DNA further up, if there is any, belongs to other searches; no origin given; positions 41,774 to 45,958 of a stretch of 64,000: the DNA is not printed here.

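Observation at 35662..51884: Auxiliary T6SS island with membrane-complex and spike genes but no sheath/baseplate genes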

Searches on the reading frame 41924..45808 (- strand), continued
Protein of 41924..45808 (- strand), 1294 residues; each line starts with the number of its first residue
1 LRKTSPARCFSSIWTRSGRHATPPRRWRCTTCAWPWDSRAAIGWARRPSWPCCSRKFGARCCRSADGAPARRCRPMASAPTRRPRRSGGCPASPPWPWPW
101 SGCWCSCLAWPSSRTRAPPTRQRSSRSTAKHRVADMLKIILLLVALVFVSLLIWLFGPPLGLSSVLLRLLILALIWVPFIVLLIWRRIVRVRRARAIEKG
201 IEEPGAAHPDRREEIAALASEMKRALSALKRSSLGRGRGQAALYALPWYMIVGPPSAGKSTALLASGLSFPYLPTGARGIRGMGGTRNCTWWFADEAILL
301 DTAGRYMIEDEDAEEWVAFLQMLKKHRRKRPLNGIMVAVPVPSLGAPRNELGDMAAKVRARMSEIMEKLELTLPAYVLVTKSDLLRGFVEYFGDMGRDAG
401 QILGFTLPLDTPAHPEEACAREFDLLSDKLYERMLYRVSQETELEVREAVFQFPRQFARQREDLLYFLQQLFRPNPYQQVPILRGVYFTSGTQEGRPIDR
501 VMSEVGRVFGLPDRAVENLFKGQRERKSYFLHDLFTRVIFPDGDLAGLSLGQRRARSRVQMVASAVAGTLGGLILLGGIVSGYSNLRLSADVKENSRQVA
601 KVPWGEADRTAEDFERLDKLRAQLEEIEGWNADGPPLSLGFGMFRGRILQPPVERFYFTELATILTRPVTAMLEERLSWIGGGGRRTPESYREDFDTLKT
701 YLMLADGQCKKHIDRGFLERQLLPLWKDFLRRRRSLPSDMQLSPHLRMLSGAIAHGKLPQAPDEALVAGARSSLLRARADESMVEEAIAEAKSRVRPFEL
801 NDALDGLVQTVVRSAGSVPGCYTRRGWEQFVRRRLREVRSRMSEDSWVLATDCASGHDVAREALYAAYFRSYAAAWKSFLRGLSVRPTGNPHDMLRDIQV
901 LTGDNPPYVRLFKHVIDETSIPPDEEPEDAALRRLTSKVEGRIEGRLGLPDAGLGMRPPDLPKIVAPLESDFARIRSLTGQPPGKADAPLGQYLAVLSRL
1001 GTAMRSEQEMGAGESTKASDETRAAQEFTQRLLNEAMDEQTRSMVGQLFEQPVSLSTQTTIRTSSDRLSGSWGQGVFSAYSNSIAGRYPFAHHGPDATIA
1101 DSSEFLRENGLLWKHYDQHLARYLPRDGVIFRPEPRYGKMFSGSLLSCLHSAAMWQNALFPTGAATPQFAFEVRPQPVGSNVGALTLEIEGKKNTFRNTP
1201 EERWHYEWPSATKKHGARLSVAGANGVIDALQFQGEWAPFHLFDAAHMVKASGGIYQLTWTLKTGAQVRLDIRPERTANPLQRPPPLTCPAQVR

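Call 48: list_cluster_members(proteins=[P0005, P0124, P0004, P0001, P0133, P0021])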
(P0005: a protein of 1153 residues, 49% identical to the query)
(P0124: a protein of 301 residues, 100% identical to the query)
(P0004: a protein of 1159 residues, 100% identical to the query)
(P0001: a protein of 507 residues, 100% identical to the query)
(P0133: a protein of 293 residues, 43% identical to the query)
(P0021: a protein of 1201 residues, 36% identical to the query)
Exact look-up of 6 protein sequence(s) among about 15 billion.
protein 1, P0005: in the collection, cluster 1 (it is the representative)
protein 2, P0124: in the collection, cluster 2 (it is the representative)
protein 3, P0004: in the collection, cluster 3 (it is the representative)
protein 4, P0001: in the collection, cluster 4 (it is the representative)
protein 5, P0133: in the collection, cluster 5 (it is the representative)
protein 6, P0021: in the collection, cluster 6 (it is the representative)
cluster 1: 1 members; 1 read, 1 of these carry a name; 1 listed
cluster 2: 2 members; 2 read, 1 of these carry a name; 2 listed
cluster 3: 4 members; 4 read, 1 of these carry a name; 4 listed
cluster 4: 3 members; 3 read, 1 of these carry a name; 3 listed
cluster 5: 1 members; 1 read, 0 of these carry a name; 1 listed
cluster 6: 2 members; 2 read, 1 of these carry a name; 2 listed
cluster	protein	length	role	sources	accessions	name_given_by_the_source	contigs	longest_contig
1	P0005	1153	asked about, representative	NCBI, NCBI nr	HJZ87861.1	MAG TPA: type VI secretion system membrane subunit TssM [Polyangia bacterium] | type VI secretion system membrane subunit TssM [Polyangia bacterium]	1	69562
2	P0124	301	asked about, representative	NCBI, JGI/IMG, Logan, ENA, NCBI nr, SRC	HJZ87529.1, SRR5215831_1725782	MAG TPA: hypothetical protein VKN99_20285 [Polyangia bacterium] | hypothetical protein [Polyangia bacterium]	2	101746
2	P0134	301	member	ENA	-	-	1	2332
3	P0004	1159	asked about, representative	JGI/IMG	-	-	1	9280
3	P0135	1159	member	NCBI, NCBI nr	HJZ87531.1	MAG TPA: type VI secretion system membrane subunit TssM [Polyangia bacterium] | type VI secretion system membrane subunit TssM [Polyangia bacterium]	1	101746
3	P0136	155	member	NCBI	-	-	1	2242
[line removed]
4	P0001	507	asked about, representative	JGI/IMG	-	-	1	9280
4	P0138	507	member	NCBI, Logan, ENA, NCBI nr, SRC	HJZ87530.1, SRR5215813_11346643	MAG TPA: hypothetical protein VKN99_20290 [Polyangia bacterium] | hypothetical protein [Polyangia bacterium]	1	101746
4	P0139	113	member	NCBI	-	-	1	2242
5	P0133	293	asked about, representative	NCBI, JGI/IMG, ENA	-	-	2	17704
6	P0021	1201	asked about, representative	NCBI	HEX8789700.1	MAG TPA: type VI secretion system membrane subunit TssM [Polyangiaceae bacterium]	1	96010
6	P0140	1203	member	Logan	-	-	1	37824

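Call 93: list_cluster_members(proteins=[P0018, P0019, P0025, P0034, P0036, P0071, P0099, P0104, P0038, P0053])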
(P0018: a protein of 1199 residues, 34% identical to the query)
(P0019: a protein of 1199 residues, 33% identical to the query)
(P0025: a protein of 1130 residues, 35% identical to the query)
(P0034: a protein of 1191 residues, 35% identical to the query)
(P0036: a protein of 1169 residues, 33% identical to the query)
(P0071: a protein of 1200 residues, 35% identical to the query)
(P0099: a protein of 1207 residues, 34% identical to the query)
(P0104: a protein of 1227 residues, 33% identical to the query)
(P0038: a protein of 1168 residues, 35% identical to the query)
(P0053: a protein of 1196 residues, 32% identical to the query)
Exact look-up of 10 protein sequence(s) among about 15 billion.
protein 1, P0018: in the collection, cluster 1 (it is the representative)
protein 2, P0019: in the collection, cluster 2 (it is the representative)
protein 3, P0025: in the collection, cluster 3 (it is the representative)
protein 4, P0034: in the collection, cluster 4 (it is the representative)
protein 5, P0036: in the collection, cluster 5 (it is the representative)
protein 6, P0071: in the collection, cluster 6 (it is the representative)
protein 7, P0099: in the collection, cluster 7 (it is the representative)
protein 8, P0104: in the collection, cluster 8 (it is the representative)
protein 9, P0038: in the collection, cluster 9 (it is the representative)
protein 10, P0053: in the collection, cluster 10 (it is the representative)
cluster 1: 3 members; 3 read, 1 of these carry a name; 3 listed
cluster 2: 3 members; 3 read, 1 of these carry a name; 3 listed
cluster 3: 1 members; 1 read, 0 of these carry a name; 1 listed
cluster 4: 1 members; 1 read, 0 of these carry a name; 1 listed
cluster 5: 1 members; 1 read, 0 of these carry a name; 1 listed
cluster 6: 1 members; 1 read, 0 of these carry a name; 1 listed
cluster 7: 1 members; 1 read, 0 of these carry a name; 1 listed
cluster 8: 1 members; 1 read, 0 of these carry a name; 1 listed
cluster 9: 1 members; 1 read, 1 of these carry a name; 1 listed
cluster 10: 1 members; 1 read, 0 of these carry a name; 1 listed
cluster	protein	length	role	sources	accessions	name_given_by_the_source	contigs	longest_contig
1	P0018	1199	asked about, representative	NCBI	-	-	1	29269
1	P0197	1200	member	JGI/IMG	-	type VI secretion system protein ImpL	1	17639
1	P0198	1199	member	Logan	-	-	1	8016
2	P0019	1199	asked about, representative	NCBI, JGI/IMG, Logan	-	-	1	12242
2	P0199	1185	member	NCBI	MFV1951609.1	MAG: type VI secretion system membrane subunit TssM [Nitrospinota bacterium]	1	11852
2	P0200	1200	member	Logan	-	-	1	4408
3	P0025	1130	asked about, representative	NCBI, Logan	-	-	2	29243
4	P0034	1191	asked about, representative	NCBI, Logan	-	-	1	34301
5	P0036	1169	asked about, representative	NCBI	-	-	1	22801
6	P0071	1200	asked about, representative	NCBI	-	-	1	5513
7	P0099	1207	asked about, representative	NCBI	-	-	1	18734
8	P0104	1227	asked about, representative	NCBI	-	-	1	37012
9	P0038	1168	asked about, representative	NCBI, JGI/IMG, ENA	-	type VI secretion system protein ImpL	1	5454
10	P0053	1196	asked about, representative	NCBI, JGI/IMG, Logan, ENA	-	-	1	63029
